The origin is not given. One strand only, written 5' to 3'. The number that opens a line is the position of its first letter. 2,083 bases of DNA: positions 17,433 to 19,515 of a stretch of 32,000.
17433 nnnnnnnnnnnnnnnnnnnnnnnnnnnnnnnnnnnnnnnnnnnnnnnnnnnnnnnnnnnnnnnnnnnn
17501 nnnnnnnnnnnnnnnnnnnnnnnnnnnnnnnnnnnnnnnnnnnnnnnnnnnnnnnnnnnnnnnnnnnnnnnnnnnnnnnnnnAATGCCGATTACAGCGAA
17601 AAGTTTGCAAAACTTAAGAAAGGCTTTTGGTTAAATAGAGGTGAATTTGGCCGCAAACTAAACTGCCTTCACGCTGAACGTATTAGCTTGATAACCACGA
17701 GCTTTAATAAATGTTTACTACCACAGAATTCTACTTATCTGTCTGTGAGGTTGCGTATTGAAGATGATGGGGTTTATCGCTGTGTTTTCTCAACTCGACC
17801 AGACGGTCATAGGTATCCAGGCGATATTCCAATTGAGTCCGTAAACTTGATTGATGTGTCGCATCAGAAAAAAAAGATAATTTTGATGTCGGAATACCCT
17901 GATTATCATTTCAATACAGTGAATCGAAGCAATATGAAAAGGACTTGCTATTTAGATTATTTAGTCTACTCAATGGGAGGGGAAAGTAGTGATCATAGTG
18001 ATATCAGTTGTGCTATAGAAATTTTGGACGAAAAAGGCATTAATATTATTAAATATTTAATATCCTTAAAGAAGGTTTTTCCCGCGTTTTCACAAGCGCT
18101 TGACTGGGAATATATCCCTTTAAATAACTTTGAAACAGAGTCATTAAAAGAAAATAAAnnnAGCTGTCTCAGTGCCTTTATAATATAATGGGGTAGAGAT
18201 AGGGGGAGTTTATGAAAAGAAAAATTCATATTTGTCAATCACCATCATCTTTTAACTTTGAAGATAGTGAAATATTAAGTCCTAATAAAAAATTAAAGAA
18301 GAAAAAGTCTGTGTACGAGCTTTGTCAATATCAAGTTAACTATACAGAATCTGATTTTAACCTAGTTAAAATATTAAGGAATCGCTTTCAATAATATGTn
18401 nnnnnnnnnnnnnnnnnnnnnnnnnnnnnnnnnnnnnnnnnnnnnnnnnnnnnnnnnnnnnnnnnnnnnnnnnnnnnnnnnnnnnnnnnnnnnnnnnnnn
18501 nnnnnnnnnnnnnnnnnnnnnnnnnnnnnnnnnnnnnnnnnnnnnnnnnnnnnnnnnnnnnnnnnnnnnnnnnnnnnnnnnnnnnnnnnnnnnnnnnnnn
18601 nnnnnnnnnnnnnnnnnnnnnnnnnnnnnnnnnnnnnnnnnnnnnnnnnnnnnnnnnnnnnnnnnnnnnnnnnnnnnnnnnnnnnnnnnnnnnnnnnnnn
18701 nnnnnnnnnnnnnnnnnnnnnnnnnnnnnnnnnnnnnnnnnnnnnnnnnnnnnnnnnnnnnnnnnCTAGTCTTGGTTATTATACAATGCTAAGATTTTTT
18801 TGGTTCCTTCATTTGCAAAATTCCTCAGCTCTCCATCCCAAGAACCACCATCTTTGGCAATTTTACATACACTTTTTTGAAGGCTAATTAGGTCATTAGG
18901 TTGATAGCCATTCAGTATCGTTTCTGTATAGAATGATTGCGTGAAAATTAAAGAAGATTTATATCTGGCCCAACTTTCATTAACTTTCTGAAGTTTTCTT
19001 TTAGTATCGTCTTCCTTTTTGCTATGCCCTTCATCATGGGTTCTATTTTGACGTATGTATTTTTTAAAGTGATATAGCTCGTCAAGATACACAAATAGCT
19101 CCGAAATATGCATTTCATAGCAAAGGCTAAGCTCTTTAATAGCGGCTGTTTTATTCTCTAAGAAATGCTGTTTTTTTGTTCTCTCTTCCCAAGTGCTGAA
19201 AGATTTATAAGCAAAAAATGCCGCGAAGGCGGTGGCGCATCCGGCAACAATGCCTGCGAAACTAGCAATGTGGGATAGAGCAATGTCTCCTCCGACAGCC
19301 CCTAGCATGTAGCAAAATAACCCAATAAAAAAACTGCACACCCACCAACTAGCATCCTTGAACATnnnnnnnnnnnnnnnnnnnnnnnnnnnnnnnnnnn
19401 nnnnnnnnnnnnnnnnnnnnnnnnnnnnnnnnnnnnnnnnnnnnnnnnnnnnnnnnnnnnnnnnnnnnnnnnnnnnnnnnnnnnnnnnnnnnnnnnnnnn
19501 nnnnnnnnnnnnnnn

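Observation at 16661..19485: Strongly AT-rich accessory island of orphan genes in the prophage early region, between a second recombinase and the immI-like/antirepressor locus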

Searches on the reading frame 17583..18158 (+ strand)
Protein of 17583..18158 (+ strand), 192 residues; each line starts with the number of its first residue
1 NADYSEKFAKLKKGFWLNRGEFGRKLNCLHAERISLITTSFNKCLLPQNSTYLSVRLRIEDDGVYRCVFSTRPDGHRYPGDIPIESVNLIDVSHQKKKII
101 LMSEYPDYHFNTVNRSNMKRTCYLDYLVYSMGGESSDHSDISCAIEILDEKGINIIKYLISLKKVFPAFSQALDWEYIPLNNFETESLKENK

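Call 31: find_homologous_proteins(query=A2, max_evalue=0.001)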
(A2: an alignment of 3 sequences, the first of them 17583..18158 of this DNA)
Query A2 (3 sequences) (192 aa, profile of the alignment): 3 proteins with E <= 0.001 among 1930 candidates.
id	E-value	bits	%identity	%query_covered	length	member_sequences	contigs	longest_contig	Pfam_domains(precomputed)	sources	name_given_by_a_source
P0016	3.2e-84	300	31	64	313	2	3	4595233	-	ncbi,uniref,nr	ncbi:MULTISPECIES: hypothetical protein [Pseudoalteromonas]|uniref:Uncharacterized protein n=1 Tax=P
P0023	1.1e-52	197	32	48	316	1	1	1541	-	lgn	-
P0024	1.4e-47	180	29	48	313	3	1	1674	-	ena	-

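Call 47: search_solved_structures(query=A2, max_evalue=10, show_alignments=2)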
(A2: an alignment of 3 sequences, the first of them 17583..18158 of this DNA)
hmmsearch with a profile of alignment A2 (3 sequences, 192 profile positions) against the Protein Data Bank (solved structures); distinct sequences matched with E-value up to 10: 1.
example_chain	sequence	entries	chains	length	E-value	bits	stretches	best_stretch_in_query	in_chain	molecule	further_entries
3v3k_B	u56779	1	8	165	0.43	13.7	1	17-76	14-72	Putative uncharacterized protein ECs1815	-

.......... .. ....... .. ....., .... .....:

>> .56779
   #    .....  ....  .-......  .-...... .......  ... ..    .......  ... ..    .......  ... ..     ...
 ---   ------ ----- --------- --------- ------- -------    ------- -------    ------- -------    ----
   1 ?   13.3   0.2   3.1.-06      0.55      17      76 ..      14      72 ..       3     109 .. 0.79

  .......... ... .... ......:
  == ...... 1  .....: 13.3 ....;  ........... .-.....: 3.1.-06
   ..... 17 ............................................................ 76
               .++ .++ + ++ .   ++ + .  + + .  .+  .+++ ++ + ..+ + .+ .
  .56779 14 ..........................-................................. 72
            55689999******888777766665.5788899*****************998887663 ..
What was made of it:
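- On GAF domain (Pfam clan; for example PF01590, PF13185): There is no PDB sequence hit to a GAF protein (call 47).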

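Call 48: search_protein_families(library=pfam, alignment_id=A2, max_evalue=10)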
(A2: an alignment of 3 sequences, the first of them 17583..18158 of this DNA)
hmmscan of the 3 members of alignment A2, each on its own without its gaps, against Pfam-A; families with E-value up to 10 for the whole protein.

A. member 1, window:17583-18158:+ (192 aa): 2 families
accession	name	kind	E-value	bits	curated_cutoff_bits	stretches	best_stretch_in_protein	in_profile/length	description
PF08732.16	HIM1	-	0.035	14.1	28.7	1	36-62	93-119/169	HIM1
PF16706.11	Izumo-Ig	-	0.14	12.6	26.7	1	51-74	50-73/88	Izumo-like Immunoglobulin domain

B. families by the number of members that match (of 3 scanned): 3 families
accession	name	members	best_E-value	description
PF08732.16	HIM1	1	0.035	HIM1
PF23849.1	Phage_TTP_2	1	0.13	Phage tail tube protein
PF16706.11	Izumo-Ig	1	0.14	Izumo-like Immunoglobulin domain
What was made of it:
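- On GAF domain (Pfam clan; for example PF01590, PF13185): There is no Pfam hit, even at E <= 10, for the C-domain of three family members (call 48).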

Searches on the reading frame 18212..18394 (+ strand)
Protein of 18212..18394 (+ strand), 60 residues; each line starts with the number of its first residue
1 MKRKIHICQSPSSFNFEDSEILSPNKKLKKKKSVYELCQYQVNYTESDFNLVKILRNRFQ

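Call 8: search_protein_families(library=pfam, proteins=[window:18212-18394:+], max_evalue=0.01)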
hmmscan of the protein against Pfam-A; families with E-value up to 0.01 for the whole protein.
window:18212-18394:+ (60 aa): 0 families

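Call 9: search_protein_families(library=padloc, proteins=[window:18212-18394:+], max_evalue=0.1)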
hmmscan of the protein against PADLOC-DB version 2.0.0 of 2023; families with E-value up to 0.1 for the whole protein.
window:18212-18394:+ (60 aa): 0 families

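Call 10: search_protein_families(library=phrogs, proteins=[window:18212-18394:+], max_evalue=0.01)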
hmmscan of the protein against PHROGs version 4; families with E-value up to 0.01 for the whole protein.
window:18212-18394:+ (60 aa): 0 families

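Call 94: search_protein_families(library=ncbifam, proteins=[window:18212-18394:+], max_evalue=0.01)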
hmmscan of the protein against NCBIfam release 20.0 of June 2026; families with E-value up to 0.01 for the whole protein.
window:18212-18394:+ (60 aa): 0 families

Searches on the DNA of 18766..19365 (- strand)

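Call 39: search_rna_families(sources=[L005, L007, L008, L009, L010, L011], threshold=gathering)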
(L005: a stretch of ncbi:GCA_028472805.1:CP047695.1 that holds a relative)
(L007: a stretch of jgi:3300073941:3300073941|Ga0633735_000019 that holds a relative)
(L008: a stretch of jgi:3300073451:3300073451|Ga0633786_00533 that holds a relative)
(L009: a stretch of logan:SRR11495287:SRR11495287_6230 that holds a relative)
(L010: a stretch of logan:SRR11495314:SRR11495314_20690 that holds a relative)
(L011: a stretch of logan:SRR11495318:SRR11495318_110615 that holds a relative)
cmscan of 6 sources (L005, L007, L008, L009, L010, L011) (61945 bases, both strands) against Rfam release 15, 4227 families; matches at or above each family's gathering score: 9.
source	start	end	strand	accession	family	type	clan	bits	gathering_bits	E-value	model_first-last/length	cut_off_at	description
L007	14205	14301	-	RF00169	Bacteria_small_SRP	Gene;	CL00003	74.2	40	1.1e-14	1-97/97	no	Bacterial small signal recognition particle RNA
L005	9793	9868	-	RF01394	isrK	Gene; sRNA;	-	66.2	50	5.8e-12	1-77/77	no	isrK Hfq binding RNA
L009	9792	9867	-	RF01394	isrK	Gene; sRNA;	-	60.4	50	1.9e-10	1-77/77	no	isrK Hfq binding RNA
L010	885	960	-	RF01394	isrK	Gene; sRNA;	-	60.4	50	1.9e-10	1-77/77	no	isrK Hfq binding RNA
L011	797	872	-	RF01394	isrK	Gene; sRNA;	-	60.4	50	1.9e-10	1-77/77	no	isrK Hfq binding RNA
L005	9690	9775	-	RF01695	C4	Gene; antisense;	CL00128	56.2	45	3.6e-08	1-87/87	no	C4 antisense RNA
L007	9792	9867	-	RF01394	isrK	Gene; sRNA;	-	54.7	50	5.4e-09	1-77/77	no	isrK Hfq binding RNA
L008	262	337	-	RF01394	isrK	Gene; sRNA;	-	54.7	50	5.4e-09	1-77/77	no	isrK Hfq binding RNA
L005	10654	10740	-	RF01695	C4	Gene; antisense;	CL00128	50.7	45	8.5e-07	1-87/87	no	C4 antisense RNA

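Call 55: search_rna_families(sources=[L015], threshold=gathering)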
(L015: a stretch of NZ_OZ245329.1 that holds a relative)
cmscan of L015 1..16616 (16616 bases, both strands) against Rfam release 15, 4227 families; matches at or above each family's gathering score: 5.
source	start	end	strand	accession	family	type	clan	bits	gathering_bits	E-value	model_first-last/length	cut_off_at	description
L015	10207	10278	-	RF00005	tRNA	Gene; tRNA;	CL00001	68.3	29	2.3e-13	1-71/71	no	tRNA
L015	7785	7860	-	RF01394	isrK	Gene; sRNA;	-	63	50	1.1e-11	1-77/77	no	isrK Hfq binding RNA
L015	10012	10094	-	RF00005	tRNA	Gene; tRNA;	CL00001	60.3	29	3.7e-11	1-71/71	no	tRNA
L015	10109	10179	-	RF00005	tRNA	Gene; tRNA;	CL00001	57.4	29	2.4e-10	1-71/71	no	tRNA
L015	7680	7767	-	RF01695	C4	Gene; antisense;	CL00128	52.1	45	9.9e-08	1-87/87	no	C4 antisense RNA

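Call 79: search_rna_families(sources=[L029, L030], threshold=gathering)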
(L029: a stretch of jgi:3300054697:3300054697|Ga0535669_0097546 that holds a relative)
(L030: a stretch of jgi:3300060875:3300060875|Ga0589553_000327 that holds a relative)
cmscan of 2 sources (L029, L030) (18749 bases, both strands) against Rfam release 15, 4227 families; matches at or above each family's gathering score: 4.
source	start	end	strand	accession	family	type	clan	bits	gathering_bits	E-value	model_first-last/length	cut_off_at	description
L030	7793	7868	-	RF01394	isrK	Gene; sRNA;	-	62.5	50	1.7e-11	1-77/77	no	isrK Hfq binding RNA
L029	1059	1134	-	RF01394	isrK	Gene; sRNA;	-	59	50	1.3e-10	1-77/77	no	isrK Hfq binding RNA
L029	953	1041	-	RF01695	C4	Gene; antisense;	CL00128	57.3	45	5.8e-09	1-87/87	no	C4 antisense RNA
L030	7688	7775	-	RF01695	C4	Gene; antisense;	CL00128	52.1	45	1.1e-07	1-87/87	no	C4 antisense RNA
